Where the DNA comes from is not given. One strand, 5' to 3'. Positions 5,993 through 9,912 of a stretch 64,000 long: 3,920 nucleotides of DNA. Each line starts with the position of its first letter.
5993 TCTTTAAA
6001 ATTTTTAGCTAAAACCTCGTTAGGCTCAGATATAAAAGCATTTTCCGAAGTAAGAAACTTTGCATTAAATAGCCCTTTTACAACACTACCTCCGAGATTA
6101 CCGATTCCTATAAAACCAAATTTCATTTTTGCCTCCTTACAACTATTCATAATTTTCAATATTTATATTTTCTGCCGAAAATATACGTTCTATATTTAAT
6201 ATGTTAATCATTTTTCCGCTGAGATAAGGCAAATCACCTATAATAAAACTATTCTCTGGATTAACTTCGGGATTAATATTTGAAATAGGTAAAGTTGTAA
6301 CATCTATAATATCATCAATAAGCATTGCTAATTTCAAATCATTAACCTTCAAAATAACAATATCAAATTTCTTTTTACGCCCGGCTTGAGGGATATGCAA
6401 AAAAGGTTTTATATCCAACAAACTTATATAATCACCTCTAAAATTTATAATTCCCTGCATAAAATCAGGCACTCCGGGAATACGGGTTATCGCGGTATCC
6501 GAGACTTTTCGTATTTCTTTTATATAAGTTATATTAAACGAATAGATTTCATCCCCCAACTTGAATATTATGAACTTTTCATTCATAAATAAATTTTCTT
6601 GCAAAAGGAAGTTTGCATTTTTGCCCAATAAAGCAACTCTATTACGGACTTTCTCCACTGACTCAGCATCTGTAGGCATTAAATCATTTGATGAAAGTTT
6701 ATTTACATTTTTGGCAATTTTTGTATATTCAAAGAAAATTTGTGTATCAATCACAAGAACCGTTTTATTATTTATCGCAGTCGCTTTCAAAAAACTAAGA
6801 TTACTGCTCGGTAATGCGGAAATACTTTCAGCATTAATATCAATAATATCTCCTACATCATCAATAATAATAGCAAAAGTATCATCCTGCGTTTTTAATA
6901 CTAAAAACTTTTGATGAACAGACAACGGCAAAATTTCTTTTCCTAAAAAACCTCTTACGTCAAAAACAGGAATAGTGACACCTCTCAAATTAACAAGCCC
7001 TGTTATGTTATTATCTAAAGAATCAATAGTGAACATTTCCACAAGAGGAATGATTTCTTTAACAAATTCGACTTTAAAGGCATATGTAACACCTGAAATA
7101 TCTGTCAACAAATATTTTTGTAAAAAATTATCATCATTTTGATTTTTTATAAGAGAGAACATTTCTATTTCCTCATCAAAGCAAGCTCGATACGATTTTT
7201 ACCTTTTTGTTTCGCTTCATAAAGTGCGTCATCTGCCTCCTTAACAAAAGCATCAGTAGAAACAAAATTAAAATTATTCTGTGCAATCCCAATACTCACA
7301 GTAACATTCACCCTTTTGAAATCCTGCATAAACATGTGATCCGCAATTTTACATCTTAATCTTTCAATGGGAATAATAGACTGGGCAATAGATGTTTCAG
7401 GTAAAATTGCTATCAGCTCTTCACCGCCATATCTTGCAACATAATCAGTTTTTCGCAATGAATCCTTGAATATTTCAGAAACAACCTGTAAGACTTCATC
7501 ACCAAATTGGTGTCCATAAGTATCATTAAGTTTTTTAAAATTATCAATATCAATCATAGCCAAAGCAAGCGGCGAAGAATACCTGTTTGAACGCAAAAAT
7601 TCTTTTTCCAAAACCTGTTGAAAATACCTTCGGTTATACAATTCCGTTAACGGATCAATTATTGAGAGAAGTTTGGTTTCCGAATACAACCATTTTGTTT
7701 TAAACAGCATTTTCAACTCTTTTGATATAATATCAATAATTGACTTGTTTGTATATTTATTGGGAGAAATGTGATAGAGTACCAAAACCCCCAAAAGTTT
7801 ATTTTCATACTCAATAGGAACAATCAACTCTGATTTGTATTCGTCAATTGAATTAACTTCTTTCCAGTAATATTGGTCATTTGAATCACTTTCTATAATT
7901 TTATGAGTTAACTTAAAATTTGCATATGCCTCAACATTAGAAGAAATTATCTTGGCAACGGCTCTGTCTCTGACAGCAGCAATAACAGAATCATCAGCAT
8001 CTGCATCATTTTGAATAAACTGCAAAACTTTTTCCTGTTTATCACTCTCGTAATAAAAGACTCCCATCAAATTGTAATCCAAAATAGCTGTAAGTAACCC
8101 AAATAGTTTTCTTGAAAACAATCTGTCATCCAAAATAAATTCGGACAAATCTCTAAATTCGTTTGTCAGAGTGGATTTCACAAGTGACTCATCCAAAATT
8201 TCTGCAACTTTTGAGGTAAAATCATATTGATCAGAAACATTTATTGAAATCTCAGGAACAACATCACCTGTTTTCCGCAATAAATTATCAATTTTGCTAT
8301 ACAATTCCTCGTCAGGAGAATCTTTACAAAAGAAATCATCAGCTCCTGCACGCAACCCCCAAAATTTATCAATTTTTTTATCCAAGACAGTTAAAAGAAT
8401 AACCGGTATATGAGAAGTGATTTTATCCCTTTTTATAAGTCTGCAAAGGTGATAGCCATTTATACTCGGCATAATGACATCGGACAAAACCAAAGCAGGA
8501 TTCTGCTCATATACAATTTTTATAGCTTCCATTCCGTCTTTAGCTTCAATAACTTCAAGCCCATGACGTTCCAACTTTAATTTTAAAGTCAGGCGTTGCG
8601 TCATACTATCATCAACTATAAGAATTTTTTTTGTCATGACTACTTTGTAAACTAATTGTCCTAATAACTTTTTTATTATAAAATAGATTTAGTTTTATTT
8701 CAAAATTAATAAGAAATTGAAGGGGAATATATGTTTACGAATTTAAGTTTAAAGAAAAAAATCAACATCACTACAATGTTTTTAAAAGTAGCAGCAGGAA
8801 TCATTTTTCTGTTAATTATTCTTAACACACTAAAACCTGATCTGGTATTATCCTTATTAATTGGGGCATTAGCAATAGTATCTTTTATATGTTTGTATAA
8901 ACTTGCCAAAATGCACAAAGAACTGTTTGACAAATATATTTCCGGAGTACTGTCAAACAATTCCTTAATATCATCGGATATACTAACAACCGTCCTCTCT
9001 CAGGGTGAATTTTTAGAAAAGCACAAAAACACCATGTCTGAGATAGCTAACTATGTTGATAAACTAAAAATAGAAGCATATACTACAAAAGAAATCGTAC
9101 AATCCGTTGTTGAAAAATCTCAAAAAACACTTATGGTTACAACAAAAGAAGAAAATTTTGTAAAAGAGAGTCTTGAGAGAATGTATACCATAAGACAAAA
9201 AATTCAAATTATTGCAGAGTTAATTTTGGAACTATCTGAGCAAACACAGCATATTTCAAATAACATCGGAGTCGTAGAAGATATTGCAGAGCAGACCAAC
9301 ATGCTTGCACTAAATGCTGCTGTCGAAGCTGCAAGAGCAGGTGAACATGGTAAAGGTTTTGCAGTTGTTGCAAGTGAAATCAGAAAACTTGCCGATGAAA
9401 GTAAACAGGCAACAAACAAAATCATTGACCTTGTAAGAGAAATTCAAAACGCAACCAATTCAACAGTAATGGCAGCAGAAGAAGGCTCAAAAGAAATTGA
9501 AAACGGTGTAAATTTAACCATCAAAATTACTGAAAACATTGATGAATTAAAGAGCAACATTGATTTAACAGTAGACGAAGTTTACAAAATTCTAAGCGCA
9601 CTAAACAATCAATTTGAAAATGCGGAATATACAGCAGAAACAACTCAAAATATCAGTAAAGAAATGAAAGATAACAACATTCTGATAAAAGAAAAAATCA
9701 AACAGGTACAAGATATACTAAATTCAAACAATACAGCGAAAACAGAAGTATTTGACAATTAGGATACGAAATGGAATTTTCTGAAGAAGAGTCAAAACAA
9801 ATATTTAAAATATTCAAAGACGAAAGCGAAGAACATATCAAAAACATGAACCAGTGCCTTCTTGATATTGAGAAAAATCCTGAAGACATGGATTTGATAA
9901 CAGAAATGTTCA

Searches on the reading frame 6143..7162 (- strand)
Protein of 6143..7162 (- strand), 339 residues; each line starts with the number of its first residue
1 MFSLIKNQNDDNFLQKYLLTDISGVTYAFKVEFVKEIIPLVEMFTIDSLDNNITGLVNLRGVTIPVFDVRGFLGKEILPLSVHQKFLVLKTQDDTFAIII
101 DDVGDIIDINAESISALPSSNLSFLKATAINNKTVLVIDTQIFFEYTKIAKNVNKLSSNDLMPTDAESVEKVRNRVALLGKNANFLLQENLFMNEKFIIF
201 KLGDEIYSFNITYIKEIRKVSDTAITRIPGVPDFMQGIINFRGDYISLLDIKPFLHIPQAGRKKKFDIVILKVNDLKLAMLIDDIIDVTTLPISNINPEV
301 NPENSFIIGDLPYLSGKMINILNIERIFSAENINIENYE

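Call 93: search_protein_families(library=pfam, proteins=[window:6143-7162:-], max_evalue=0.001)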
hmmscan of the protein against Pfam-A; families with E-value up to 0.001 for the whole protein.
window:6143-7162:- (339 aa): 1 family
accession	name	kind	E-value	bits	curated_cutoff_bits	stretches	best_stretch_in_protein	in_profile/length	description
PF01584.24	CheW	-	1.7e-46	157.7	23.5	2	197-330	2-136/138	CheW-like domain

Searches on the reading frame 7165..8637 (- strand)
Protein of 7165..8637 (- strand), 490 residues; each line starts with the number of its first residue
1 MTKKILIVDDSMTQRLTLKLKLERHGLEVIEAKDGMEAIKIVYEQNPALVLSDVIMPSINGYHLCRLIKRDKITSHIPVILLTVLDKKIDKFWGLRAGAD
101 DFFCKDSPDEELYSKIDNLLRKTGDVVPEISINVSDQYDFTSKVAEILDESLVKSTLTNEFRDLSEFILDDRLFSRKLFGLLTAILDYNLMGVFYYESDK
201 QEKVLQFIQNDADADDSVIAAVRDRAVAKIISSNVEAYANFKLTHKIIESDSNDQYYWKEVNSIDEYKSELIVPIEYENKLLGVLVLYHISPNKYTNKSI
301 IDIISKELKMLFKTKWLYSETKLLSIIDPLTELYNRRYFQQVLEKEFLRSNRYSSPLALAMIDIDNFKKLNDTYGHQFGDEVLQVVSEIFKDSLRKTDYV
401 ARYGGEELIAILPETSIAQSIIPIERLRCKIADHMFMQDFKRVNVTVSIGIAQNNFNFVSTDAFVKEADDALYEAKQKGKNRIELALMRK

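Call 93: search_protein_families(library=pfam, proteins=[window:7165-8637:-], max_evalue=0.001)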
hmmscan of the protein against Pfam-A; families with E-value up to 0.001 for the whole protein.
window:7165-8637:- (490 aa): 3 families
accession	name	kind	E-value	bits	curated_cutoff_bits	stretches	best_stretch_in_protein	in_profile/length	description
PF00990.26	GGDEF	-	2.1e-46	158.1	23.8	1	326-482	2-161/161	Diguanylate cyclase, GGDEF domain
PF00072.30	Response_reg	-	1.3e-22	80.4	30.2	1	5-116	1-110/111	Response regulator receiver domain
PF24898.2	GGDEF_GdpP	-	0.00062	20.5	30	0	362-481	1-114/126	Cyclic-di-AMP phosphodiesterase GdpP-like, GGDEF domain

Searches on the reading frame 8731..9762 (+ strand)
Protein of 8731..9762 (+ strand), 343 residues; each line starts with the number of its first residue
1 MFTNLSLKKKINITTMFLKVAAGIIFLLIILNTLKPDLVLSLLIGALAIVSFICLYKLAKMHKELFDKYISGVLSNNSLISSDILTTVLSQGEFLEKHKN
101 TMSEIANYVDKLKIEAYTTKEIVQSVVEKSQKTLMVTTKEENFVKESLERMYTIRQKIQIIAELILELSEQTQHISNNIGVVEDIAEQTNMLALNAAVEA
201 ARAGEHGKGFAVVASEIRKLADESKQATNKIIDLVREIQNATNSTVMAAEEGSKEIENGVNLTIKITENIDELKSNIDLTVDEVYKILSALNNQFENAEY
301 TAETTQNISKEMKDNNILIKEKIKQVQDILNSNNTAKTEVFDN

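Call 93: search_protein_families(library=pfam, proteins=[window:8731-9762:+], max_evalue=0.001)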
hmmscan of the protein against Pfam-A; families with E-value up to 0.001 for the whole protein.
window:8731-9762:+ (343 aa): 2 families
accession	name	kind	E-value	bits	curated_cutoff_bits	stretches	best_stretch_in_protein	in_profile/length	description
PF00015.26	MCPsignal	-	9.6e-35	120.4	34.6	1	135-309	9-169/172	Methyl-accepting chemotaxis protein (MCP) signalling domain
PF10436.14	BCDHK_Adom3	-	0.00017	21.9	24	1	93-182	89-159/160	Mitochondrial branched-chain alpha-ketoacid dehydrogenase kinase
